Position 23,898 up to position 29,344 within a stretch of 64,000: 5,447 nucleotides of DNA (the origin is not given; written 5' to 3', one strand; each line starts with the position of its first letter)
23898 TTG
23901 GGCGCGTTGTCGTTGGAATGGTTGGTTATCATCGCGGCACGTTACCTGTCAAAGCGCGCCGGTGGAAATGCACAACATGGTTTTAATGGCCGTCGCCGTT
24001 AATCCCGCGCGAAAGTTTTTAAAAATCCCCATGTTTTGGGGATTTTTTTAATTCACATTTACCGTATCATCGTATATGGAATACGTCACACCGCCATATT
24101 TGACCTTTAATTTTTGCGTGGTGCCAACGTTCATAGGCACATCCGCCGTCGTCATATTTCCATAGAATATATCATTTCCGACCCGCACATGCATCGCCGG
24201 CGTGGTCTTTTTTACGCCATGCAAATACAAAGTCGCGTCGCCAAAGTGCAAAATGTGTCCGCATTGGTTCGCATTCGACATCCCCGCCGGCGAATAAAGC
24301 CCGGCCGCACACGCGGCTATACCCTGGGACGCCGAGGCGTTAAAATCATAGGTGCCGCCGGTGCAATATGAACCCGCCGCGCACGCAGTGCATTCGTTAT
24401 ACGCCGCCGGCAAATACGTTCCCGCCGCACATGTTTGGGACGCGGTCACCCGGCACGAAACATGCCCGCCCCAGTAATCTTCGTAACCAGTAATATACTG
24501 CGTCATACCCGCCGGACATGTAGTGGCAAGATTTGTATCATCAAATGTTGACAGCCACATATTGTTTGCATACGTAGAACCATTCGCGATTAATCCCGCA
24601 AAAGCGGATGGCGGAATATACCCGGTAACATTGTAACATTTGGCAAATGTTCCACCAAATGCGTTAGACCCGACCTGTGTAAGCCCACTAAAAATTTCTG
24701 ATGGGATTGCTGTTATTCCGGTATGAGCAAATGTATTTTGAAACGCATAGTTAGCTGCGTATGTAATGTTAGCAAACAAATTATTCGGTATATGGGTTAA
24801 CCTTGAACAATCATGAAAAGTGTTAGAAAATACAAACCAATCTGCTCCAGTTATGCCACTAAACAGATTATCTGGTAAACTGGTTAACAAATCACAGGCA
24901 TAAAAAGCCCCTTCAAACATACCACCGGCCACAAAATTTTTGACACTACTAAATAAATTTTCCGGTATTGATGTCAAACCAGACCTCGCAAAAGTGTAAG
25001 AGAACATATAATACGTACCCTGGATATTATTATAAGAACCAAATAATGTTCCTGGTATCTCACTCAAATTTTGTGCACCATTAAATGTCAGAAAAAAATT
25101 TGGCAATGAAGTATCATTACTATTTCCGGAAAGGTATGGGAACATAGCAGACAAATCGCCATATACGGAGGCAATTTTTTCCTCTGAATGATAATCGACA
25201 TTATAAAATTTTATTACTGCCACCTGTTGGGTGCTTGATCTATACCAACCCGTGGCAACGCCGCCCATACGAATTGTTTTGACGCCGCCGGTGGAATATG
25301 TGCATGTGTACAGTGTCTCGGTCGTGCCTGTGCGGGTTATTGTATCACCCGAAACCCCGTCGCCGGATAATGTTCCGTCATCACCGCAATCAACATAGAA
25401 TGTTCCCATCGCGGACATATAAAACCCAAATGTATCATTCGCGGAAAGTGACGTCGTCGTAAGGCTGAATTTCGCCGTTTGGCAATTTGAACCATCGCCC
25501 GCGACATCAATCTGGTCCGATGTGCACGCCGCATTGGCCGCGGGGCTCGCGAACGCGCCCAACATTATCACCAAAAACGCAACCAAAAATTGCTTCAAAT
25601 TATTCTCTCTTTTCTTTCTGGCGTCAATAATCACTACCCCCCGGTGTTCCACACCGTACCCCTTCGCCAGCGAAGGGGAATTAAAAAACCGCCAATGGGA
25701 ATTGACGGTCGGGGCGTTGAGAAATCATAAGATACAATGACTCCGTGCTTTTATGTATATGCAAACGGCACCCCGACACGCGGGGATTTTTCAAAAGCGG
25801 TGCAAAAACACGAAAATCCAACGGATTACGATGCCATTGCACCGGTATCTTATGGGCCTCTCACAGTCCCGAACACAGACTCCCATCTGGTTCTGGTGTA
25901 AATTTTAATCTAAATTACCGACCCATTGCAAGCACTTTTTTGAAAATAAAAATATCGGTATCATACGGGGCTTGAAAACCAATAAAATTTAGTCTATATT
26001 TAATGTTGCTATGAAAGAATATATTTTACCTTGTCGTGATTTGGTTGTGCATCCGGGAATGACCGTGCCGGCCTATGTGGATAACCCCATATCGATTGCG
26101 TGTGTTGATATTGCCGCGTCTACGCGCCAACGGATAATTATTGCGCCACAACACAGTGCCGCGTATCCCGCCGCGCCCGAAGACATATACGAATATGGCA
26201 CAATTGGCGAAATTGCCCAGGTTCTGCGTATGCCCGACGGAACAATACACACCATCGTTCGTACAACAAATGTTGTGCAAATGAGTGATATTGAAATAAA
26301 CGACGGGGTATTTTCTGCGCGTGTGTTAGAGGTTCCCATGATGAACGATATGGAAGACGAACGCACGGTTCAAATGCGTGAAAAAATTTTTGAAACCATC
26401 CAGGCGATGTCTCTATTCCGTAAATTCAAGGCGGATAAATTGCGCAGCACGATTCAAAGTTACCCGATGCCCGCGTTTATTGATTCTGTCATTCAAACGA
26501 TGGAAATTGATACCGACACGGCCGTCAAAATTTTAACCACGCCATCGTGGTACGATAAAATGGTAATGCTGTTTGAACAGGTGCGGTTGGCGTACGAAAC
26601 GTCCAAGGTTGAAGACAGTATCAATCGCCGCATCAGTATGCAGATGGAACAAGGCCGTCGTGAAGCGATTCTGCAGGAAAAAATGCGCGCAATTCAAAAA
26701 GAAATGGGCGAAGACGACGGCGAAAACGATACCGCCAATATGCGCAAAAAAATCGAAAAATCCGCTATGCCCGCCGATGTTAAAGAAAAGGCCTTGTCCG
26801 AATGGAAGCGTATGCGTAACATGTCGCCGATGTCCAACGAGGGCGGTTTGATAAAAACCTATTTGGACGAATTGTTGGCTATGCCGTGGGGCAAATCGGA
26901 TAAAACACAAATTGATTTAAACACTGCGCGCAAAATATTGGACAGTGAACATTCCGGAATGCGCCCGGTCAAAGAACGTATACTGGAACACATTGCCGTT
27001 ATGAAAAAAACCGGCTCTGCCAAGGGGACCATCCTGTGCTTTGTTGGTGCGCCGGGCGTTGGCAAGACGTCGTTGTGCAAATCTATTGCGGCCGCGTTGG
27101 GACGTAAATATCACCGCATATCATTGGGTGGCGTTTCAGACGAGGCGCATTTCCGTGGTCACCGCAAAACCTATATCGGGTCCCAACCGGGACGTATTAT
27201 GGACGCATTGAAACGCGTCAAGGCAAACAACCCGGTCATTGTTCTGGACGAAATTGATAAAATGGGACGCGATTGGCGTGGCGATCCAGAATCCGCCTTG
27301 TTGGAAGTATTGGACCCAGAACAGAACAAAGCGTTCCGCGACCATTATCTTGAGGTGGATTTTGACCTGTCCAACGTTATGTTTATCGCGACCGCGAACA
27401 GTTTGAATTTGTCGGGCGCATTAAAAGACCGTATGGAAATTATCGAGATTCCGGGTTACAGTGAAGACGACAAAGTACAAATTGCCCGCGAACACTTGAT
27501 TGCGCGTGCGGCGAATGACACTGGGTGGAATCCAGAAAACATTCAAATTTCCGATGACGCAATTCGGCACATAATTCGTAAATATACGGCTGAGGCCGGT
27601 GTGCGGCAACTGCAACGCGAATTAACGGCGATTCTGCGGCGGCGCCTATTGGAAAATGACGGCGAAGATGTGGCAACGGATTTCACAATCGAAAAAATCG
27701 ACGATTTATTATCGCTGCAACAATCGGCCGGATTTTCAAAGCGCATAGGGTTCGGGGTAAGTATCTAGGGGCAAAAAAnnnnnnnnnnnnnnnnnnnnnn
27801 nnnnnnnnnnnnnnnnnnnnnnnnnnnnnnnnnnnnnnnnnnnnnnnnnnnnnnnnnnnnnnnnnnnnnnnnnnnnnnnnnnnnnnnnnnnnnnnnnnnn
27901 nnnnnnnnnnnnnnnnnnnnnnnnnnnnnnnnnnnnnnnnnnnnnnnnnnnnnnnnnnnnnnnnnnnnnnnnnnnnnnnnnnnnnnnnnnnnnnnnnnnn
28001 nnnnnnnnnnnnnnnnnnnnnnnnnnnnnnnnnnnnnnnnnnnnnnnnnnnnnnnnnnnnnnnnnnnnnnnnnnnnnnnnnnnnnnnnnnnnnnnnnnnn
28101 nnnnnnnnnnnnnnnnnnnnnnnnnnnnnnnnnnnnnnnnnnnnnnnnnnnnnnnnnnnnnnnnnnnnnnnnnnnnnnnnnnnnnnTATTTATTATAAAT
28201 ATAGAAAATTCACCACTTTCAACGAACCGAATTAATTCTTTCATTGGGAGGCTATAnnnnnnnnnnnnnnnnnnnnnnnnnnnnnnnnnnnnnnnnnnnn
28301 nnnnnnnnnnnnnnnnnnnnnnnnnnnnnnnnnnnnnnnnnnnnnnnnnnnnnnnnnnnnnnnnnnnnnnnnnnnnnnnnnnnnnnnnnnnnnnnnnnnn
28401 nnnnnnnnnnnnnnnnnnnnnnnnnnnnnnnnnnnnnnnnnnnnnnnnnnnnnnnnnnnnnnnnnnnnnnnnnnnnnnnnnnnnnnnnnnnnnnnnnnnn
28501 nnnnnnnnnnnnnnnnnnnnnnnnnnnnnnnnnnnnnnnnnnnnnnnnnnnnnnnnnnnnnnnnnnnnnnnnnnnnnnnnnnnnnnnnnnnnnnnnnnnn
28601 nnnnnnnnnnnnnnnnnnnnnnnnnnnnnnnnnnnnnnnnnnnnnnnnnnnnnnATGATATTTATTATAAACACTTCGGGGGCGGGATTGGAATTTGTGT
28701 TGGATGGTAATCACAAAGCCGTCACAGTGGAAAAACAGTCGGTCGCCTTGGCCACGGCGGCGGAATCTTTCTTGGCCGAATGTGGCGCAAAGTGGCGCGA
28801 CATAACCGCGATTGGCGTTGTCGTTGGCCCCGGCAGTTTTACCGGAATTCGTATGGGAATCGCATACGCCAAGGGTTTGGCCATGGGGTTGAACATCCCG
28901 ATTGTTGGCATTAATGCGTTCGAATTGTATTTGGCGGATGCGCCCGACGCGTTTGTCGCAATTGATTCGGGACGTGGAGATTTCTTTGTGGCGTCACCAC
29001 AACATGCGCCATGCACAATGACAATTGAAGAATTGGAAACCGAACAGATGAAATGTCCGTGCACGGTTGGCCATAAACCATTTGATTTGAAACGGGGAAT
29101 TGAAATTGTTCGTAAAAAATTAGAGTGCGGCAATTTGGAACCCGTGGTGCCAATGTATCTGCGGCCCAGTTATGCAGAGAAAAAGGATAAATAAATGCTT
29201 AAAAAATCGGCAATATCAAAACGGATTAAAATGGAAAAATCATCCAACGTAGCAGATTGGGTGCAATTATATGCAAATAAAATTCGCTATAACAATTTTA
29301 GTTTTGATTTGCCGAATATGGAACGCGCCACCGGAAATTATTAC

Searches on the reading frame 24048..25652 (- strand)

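Call 9: search_protein_families(library=pfam, proteins=[window:24048-25652:-], max_evalue=0.001)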
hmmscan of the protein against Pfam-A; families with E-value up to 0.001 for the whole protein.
window:24048-25652:- (534 aa): 0 families

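Call 86: search_protein_families(library=ncbifam, proteins=[window:24048-25652:-], max_evalue=1)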
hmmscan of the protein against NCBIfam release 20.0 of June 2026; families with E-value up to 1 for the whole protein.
window:24048-25652:- (534 aa): 1 family
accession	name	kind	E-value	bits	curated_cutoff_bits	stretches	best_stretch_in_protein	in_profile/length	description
NF041890.1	hdrC_Methbact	equivalog_domain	0.21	11.1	270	0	213-244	113-144/192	ferredoxin:CoB-CoM heterodisulfide reductase subunit HdrC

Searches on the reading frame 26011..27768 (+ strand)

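Call 9: search_protein_families(library=pfam, proteins=[window:26011-27768:+], max_evalue=0.001)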
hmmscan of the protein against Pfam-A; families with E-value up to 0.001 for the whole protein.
window:26011-27768:+ (585 aa): 7 families
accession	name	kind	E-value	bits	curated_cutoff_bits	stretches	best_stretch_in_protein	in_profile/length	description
PF00004.35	AAA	-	1.3e-22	81.1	21.2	1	342-478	1-126/131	ATPase family associated with various cellular activities (AAA)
PF02190.22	LON_substr_bdg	-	4.6e-21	76.1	28.7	1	5-189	4-196/200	ATP-dependent protease La (LON) substrate-binding domain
PF22667.2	Lon_lid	-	7.7e-16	57.9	27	1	504-544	3-43/57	Lon protease AAA+ ATPase lid domain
PF07728.20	AAA_5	-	7.9e-11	42.6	22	1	342-475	2-139/139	AAA domain (dynein-related subfamily)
PF13401.12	AAA_22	-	2e-05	25.3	27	1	340-423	6-97/130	AAA domain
PF07724.20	AAA_2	-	9.7e-05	22.9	27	1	343-464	7-125/166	AAA domain (Cdc48 subfamily)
PF00005.33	ABC_tran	-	0.00073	20.6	25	0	338-375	10-47/137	ABC transporter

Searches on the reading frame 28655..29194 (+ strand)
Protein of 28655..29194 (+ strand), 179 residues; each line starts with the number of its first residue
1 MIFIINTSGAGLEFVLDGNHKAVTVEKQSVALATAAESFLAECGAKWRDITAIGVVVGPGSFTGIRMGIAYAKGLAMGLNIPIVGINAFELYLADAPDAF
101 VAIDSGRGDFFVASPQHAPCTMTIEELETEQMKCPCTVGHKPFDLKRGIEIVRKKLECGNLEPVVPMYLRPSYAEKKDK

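Call 9: search_protein_families(library=pfam, proteins=[window:28655-29194:+], max_evalue=0.001)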
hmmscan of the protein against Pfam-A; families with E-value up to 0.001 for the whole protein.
window:28655-29194:+ (179 aa): 1 family
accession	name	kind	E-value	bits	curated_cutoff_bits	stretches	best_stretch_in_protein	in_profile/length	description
PF00814.31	TsaD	-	6.7e-18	65.8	24.8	1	28-113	29-121/264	tRNA N6-adenosine threonylcarbamoyltransferase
